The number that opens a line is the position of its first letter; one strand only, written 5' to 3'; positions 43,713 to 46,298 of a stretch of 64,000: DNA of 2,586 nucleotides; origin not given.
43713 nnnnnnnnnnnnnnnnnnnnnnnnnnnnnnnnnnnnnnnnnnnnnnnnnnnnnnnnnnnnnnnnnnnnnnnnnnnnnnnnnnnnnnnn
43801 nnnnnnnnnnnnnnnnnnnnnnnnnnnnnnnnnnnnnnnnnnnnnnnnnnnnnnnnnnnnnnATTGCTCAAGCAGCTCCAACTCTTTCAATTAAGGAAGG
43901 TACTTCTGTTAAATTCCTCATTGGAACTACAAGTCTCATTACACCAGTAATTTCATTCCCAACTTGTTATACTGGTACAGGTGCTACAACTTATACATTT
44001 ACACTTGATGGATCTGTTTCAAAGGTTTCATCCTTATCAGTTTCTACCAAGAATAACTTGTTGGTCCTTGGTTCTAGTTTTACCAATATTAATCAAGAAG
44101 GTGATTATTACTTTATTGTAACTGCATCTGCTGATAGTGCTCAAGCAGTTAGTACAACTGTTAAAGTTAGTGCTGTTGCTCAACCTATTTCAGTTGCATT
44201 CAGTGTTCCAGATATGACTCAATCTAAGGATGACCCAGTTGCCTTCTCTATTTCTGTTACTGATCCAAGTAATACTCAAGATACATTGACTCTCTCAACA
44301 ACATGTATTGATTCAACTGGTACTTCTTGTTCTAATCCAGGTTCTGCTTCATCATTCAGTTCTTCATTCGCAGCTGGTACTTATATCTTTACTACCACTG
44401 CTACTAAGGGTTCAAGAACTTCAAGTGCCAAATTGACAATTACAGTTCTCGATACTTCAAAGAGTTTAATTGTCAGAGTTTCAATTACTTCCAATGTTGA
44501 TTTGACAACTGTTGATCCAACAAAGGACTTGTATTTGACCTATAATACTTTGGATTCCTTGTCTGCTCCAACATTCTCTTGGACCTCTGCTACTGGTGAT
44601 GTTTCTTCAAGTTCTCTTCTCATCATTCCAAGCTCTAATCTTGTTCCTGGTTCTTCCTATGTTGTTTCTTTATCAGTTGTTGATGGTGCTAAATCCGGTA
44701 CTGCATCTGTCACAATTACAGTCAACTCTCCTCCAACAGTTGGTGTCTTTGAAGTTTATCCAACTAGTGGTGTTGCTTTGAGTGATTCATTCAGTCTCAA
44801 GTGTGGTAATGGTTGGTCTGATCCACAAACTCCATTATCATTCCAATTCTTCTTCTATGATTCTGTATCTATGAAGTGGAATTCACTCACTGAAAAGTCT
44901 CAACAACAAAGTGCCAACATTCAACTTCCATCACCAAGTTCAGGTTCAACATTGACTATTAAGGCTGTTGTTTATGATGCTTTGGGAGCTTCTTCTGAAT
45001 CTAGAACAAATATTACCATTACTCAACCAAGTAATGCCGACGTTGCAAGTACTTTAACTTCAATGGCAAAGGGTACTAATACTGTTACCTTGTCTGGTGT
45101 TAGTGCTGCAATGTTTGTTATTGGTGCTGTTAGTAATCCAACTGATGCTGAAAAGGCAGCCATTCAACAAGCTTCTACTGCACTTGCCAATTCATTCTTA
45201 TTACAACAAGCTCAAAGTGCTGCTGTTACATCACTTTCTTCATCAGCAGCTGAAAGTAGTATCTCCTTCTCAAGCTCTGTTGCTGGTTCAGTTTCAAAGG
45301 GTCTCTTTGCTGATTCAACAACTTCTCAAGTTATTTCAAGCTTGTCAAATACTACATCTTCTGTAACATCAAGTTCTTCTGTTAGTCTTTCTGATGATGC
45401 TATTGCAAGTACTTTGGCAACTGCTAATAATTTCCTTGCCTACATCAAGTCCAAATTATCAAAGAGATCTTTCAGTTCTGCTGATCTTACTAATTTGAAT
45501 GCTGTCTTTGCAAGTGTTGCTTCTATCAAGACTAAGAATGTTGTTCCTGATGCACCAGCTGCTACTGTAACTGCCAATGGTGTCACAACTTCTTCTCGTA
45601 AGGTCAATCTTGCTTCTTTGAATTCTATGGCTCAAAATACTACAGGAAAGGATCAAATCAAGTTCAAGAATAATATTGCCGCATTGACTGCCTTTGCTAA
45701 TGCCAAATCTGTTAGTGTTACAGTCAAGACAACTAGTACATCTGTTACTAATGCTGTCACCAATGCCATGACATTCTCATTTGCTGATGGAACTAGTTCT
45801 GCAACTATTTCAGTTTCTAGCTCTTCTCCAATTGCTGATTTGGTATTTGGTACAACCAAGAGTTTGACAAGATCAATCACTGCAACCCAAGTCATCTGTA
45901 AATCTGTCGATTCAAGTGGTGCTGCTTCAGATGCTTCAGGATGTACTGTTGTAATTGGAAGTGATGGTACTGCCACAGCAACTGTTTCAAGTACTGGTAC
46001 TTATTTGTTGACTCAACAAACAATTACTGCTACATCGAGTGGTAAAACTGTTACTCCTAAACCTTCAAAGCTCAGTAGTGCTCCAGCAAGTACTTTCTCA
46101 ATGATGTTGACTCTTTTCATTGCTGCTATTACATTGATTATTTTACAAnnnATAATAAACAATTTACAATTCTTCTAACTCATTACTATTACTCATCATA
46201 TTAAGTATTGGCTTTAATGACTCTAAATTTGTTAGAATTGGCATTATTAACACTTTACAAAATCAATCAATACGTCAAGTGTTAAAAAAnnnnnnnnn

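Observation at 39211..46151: Giant GPI-type surface protein combining EGF-like repeats, two Frizzled-type CRD-like modules and a tandem array of 12 NGT sequons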

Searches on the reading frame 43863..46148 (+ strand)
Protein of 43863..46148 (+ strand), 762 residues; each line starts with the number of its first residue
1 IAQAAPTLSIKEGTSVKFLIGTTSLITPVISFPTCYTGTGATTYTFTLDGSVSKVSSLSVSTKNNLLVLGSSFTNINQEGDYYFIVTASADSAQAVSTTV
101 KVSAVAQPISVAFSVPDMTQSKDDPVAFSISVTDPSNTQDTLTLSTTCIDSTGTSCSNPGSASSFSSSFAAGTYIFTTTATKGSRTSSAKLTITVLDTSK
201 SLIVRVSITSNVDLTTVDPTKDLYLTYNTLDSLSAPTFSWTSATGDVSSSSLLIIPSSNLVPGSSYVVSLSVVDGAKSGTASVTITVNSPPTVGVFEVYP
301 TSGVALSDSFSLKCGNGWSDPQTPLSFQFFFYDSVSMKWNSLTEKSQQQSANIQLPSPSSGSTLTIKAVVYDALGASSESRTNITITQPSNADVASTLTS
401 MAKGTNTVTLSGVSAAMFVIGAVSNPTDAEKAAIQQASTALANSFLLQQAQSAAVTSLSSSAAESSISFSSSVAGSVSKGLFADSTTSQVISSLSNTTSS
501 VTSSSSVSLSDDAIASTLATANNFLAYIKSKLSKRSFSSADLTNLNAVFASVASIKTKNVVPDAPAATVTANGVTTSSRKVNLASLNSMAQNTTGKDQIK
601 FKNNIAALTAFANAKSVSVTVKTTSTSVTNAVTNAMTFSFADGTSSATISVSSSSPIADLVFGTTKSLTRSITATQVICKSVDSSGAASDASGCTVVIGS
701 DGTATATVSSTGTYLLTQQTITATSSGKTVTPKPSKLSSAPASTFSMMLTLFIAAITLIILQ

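Call 3: search_protein_families(library=pfam, proteins=[window:43863-46148:+], max_evalue=1)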
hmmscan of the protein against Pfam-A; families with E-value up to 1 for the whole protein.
window:43863-46148:+ (762 aa): 1 family
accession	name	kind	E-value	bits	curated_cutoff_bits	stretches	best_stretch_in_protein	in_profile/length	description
PF02010.21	REJ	-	8.8e-48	163.5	25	1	56-408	92-433/452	REJ domain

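Call 12: find_homologous_proteins(query=window:43863-46148:+, max_evalue=0.001)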
Query window:43863-46148:+ (762 aa): 1 proteins with E <= 0.001 among 8000 candidates.
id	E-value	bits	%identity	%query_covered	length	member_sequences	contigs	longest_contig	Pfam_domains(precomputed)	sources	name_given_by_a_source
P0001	8.0e-96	341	34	93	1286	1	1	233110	PF07974.20,PF25024.1,PF02010.22,PF00053.31,PF23106.2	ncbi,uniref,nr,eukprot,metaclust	ncbi:predicted protein [Naegleria gruberi]|uniref:Predicted protein n=1 Tax=Naegleria gruberi TaxID=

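Call 36: search_solved_structures(query=window:43863-46148:+, max_evalue=1, show_alignments=1)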
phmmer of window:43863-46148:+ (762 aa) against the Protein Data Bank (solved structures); distinct sequences matched with E-value up to 1: 1.
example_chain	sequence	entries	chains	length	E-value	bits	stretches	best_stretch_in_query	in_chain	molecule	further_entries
3b4t_A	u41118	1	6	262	0.06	15.5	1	645-741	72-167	Ribonuclease PH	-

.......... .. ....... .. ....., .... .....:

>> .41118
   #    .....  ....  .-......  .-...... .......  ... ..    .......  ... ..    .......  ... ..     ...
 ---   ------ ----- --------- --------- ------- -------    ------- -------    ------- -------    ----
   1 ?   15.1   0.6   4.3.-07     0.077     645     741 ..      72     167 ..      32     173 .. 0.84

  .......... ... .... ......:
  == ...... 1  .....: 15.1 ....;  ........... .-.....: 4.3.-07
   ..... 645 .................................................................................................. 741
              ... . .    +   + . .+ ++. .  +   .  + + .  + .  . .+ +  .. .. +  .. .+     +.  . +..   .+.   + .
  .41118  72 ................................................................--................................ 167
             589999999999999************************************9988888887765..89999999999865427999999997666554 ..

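Call 54: search_protein_families(library=pfam, proteins=[P0001], max_evalue=0.01)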
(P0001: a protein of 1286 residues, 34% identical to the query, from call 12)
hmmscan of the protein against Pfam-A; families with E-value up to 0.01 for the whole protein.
P0001 (1286 aa): 8 families
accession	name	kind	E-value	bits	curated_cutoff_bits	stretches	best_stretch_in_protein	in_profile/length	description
PF02010.21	REJ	-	2e-35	122.8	25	1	689-936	171-434/452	REJ domain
PF23106.1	EGF_Teneurin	-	8.7e-11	42.1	24.3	2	96-122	4-28/30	Teneurin-like EGF domain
PF25024.1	EGF_TEN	-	1.5e-09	38.3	65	2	123-209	46-120/234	Teneurin EGF domain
PF07974.19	EGF_2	-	1.7e-08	35.1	22.1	2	146-172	5-32/32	EGF-like domain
PF00053.31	EGF_laminin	-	3.1e-07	30.8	21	1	97-133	3-43/49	Laminin EGF domain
PF24973.1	EGF_LMN_ATRN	-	0.0037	17.8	27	0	234-268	2-37/44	Laminin/attractin EGF domain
PF13750.12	Big_3_3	-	0.0037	17.4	27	1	474-525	4-55/157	Bacterial Ig-like domain (group 3)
PF15102.11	TMEM154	-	0.0099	16.2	30.3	1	1252-1282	63-94/153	TMEM154 protein family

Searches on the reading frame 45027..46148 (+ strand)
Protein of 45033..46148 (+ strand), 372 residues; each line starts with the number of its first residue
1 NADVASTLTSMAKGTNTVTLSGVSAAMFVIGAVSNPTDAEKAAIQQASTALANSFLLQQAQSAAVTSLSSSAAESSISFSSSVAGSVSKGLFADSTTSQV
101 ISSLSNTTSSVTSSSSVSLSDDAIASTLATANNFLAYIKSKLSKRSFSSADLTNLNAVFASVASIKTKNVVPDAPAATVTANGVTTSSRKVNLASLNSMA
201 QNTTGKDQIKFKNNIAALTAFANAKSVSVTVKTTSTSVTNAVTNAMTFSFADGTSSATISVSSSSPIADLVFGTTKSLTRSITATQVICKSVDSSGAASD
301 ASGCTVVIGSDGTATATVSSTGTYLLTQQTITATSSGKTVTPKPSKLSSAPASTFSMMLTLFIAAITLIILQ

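Call 7: search_protein_families(library=pfam, proteins=[window:45033-46148:+], max_evalue=10)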
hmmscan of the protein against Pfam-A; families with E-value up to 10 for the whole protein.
seq(372 aa): 1 family
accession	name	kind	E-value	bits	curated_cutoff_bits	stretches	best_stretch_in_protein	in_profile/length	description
PF03076.19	GP3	-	3.1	8.3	25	1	20-123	37-134/160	Equine arteritis virus GP3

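Call 35: search_solved_structures(query=A3, max_evalue=10, show_alignments=3)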
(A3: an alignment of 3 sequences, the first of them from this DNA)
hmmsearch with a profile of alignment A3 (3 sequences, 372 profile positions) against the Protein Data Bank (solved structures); distinct sequences matched with E-value up to 10: 0.
